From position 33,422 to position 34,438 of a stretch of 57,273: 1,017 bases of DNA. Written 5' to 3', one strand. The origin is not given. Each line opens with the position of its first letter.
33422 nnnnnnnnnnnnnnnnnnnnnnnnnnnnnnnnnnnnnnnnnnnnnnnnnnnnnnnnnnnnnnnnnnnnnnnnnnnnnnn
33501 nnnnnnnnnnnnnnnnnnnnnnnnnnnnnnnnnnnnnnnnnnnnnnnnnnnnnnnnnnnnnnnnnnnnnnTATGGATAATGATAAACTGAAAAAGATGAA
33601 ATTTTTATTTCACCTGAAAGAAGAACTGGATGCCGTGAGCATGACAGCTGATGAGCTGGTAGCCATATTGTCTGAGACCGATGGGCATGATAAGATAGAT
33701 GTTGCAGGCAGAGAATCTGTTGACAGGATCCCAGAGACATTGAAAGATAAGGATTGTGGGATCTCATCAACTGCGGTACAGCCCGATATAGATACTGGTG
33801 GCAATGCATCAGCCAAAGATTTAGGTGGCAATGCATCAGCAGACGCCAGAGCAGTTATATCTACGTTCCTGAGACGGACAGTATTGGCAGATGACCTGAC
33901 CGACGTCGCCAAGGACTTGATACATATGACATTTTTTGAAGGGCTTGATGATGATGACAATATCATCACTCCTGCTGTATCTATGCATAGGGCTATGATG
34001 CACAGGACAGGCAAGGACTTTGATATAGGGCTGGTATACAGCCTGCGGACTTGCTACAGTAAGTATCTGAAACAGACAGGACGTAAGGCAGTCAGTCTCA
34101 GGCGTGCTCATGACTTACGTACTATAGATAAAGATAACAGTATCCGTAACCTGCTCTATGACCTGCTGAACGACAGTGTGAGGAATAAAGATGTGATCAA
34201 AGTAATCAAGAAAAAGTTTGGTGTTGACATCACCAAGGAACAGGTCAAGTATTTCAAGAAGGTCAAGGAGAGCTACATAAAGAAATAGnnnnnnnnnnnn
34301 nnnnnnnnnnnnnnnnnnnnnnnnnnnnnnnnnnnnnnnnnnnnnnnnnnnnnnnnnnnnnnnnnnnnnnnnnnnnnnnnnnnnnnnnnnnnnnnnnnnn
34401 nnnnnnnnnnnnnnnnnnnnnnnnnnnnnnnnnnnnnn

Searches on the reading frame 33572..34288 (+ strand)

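Call 15: search_protein_families(library=pfam, proteins=[window:33572-34288:+], max_evalue=0.01)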
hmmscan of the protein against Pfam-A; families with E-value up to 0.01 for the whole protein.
window:33572-34288:+ (238 aa): 0 families

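Call 64: search_protein_families(library=phrogs, proteins=[window:33572-34288:+], max_evalue=0.01)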
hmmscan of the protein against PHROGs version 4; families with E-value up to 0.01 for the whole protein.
window:33572-34288:+ (238 aa): 0 families

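Call 98: search_protein_families(library=ncbifam, proteins=[window:33572-34288:+], max_evalue=0.05)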
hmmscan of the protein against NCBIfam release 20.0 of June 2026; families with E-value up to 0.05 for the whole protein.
window:33572-34288:+ (238 aa): 1 family
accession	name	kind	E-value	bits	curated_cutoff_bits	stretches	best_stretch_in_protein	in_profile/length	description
NF002148.0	PRK00982.1-2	subfamily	0.03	14.2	71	0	193-234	29-70/79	acyl carrier protein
